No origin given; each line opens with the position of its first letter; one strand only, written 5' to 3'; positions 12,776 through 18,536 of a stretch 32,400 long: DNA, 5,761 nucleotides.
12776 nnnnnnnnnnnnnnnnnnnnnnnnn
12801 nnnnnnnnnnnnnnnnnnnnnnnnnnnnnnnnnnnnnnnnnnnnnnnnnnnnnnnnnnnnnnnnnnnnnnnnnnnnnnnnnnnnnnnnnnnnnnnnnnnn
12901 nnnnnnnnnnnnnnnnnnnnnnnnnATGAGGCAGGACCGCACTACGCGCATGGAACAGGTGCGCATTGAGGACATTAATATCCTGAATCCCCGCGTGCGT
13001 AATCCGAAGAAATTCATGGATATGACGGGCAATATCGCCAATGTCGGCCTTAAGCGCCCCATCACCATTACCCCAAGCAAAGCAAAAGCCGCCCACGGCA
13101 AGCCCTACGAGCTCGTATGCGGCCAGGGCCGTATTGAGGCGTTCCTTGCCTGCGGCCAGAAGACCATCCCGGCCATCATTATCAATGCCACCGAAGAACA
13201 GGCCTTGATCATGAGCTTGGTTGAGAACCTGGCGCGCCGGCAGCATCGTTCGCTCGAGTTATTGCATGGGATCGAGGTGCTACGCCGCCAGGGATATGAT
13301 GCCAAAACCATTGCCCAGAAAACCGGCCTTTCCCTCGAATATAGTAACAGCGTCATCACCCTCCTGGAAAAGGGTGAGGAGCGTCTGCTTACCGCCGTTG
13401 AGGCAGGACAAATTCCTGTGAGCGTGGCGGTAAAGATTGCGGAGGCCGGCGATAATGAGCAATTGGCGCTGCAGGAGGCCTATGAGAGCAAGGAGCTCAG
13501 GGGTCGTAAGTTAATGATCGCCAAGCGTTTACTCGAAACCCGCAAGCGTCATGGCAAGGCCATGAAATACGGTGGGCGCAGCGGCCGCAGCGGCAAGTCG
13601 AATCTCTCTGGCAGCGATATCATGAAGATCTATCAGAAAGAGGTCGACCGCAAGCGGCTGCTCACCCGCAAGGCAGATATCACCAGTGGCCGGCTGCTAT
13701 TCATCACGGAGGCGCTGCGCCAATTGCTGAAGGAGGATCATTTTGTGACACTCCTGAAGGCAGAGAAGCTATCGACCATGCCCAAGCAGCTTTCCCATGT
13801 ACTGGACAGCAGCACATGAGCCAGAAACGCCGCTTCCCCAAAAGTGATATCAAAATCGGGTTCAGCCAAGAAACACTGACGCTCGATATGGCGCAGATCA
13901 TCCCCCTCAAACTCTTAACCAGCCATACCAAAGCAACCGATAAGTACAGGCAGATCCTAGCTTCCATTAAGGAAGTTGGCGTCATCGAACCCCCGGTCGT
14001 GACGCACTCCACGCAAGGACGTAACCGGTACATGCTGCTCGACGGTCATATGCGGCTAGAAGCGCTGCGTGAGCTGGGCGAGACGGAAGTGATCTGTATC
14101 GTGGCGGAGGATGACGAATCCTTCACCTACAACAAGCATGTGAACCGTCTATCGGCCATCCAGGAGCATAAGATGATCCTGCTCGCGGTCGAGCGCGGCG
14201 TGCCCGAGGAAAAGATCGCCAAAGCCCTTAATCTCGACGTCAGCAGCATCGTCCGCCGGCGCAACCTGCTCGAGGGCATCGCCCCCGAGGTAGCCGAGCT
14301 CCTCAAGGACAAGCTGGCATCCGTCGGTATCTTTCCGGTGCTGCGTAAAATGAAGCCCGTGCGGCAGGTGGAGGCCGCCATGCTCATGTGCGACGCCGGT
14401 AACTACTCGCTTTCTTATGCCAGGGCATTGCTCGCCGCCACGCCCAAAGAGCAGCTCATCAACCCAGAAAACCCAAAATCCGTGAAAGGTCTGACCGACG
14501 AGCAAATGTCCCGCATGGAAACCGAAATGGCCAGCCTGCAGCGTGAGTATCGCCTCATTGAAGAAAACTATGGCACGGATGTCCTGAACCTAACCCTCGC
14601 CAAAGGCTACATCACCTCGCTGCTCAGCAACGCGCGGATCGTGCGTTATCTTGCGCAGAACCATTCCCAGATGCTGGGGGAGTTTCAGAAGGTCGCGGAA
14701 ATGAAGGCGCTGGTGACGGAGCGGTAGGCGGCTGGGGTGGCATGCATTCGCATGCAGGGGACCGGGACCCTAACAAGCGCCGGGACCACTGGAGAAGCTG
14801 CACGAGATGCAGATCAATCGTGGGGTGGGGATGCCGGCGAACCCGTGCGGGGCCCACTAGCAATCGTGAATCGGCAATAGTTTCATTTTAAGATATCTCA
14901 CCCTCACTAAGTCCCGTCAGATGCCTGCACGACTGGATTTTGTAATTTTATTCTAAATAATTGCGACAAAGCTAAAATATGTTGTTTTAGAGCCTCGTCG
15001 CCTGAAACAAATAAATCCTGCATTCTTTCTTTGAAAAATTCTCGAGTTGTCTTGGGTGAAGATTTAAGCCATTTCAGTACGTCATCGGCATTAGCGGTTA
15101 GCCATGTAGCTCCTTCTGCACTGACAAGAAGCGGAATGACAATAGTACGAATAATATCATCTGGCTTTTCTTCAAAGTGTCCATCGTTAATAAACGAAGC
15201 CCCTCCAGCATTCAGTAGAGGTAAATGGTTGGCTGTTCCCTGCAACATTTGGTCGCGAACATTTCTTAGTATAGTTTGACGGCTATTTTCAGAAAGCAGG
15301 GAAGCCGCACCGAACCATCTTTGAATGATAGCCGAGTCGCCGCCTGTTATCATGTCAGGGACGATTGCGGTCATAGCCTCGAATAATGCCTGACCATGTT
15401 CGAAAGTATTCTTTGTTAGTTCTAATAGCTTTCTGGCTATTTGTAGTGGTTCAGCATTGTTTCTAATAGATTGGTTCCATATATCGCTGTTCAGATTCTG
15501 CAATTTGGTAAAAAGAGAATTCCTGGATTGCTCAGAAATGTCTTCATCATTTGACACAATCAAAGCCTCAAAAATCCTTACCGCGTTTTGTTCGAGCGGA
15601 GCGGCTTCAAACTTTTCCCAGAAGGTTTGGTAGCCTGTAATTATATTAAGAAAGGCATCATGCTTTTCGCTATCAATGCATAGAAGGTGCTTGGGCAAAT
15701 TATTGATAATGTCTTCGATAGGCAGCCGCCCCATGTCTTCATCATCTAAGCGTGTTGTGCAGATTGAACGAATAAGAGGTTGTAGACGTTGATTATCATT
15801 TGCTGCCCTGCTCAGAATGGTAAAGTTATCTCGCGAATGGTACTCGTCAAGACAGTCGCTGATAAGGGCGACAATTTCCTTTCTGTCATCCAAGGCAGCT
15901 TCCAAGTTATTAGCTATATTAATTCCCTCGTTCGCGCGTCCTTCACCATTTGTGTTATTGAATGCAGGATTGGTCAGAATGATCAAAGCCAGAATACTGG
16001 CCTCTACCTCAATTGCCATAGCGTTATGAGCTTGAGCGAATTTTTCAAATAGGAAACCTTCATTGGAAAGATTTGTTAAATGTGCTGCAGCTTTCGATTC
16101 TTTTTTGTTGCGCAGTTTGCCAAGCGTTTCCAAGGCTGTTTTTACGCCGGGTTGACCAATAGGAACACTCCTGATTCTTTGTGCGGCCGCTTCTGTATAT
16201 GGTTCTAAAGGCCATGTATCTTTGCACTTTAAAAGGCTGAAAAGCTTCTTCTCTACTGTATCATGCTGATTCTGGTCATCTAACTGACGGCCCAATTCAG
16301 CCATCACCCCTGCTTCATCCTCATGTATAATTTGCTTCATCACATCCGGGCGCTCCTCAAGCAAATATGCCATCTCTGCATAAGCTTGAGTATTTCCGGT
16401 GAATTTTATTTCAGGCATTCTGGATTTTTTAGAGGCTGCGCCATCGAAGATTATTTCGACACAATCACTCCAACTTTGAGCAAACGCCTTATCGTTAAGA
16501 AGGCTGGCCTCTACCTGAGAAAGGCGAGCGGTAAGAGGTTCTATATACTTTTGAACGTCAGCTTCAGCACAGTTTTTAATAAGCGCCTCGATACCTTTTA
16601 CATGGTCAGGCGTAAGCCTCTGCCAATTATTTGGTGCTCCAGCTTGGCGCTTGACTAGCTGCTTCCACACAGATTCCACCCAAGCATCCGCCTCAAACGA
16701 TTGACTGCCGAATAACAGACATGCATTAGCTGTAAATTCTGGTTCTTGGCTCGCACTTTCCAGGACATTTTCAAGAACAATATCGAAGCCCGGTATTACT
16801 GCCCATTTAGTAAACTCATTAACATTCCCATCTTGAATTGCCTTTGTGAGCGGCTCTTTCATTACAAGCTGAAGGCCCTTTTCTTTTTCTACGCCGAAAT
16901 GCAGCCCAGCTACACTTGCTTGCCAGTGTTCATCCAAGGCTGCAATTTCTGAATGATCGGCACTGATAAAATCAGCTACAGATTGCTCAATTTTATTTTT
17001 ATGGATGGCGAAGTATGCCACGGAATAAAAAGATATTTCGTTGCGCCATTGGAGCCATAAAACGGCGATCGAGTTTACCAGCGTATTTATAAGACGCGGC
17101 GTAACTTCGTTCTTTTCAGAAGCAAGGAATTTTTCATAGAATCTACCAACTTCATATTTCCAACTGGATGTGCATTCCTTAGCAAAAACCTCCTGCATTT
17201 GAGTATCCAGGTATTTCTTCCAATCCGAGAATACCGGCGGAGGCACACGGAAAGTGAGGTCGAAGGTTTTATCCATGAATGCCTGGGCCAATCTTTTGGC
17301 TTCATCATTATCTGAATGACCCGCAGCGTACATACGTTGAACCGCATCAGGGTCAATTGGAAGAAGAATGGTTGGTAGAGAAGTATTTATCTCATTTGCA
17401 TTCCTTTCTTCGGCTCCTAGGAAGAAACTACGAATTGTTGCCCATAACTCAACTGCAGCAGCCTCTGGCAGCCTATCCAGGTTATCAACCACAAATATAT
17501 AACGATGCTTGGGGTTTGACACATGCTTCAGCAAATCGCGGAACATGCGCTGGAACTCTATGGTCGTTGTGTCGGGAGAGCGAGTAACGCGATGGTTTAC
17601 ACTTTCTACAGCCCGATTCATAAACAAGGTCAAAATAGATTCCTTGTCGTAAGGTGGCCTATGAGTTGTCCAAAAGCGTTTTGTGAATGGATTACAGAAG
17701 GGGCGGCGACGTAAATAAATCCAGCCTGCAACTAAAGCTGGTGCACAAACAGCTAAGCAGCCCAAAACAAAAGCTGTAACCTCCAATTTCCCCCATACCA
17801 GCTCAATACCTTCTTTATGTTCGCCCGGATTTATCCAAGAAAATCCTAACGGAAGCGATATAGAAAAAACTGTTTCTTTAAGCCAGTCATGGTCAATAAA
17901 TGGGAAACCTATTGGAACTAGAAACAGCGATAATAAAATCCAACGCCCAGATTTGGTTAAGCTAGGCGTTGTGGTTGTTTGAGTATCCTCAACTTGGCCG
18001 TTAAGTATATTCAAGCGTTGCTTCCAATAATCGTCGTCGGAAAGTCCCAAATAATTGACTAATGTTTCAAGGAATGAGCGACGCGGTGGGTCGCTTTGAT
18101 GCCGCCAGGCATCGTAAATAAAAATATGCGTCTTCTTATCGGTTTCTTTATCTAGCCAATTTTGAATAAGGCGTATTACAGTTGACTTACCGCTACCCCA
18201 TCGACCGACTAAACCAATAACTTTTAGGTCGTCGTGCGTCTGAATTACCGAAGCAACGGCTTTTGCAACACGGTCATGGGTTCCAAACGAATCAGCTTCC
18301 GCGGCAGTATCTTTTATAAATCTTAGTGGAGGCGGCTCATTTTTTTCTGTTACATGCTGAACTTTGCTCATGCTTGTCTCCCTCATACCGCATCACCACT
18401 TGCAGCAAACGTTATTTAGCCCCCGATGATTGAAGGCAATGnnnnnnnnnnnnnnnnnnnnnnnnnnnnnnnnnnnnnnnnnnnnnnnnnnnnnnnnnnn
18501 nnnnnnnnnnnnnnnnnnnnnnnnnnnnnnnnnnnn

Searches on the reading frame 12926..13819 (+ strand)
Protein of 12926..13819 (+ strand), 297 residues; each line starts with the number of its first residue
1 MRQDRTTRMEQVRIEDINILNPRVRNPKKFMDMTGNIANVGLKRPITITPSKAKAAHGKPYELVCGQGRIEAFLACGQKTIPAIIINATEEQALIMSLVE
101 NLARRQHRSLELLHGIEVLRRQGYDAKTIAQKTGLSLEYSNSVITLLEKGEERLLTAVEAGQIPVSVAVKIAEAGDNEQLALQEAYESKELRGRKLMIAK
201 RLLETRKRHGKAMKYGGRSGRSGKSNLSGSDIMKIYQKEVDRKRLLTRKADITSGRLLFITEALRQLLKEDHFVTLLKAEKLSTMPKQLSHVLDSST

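Call 12: search_protein_families(library=pfam, proteins=[window:12926-13819:+], max_evalue=0.001)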
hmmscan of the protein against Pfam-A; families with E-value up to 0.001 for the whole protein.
window:12926-13819:+ (297 aa): 2 families
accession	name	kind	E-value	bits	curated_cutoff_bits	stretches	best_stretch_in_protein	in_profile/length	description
PF07506.17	RepB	-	3.6e-17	63.5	30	1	103-272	1-180/185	RepB plasmid partitioning protein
PF02195.25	ParB_N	-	1.3e-08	35.2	26.3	1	18-102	14-94/95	ParB N-terminal domain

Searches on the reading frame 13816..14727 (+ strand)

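Call 12: search_protein_families(library=pfam, proteins=[window:13816-14727:+], max_evalue=0.001)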
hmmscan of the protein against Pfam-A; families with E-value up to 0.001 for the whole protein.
window:13816-14727:+ (303 aa): 2 families
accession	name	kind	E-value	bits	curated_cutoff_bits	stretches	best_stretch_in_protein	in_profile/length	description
PF07506.17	RepB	-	2.2e-47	161.9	30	1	109-290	2-185/185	RepB plasmid partitioning protein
PF02195.25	ParB_N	-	3.6e-05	24.2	26.3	1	40-102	23-83/95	ParB N-terminal domain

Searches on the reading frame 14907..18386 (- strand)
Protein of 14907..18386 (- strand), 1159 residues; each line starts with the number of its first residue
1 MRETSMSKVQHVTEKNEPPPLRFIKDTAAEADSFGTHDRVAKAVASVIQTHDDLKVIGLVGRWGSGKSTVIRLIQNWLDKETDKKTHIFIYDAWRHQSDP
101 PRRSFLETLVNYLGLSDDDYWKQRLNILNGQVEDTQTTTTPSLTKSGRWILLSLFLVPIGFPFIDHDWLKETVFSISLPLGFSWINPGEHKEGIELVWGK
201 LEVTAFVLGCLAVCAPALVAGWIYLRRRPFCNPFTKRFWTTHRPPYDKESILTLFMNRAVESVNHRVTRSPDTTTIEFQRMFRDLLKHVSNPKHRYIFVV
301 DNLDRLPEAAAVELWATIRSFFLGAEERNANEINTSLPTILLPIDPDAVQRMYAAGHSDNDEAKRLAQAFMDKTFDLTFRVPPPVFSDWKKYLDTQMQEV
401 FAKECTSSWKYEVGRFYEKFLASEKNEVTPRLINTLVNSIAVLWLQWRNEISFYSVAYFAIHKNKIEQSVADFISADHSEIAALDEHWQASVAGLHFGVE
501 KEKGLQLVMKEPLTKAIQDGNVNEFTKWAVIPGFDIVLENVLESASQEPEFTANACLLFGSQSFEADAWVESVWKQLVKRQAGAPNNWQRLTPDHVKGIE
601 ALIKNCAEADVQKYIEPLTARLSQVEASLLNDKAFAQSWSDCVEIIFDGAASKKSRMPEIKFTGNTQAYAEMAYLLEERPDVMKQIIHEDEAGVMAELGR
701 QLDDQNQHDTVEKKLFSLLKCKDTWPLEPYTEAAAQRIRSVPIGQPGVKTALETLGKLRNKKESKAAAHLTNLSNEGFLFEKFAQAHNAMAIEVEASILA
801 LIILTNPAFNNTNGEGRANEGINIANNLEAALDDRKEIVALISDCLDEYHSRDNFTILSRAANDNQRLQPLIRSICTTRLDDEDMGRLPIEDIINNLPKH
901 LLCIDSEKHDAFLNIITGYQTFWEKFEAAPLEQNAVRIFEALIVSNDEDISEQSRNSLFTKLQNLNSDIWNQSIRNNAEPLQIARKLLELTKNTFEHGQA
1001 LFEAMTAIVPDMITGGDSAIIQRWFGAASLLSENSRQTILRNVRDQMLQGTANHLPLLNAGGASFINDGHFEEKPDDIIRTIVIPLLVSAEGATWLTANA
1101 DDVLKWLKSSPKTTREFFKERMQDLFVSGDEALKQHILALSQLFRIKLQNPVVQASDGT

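Call 12: search_protein_families(library=pfam, proteins=[window:14907-18386:-], max_evalue=0.001)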
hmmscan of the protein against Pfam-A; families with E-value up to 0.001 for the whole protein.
window:14907-18386:- (1159 aa): 4 families
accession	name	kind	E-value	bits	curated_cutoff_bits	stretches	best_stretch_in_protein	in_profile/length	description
PF07693.20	KAP_NTPase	-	3.9e-23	82.6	20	1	39-442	3-288/293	KAP family P-loop domain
PF13401.12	AAA_22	-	8.8e-07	29.7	27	0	56-124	7-67/130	AAA domain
PF24883.2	NPHP3_N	-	1.9e-05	25.4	24.8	0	49-140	17-106/164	Nephrocystin 3, N-terminal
PF13191.12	AAA_16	-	0.00033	21.6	32.6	0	56-127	26-100/167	AAA ATPase domain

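Call 92: search_protein_families(library=padloc, proteins=[window:14907-18386:-], max_evalue=0.00001)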
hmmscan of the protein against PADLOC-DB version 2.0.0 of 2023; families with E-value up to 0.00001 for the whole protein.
window:14907-18386:- (1159 aa): 4 families
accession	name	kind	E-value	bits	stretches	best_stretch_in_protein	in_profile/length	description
PDLC02361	PifA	-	2.8e-19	67.2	1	28-118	13-105/720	PifA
PDLC02210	QatA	-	4.9e-12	43.1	1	35-113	12-91/593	-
PDLC02209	QatA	-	3.9e-10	37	1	24-98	3-75/646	-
PDLC04959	PDC-S20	-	1.1e-06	26.5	0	40-96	26-79/464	-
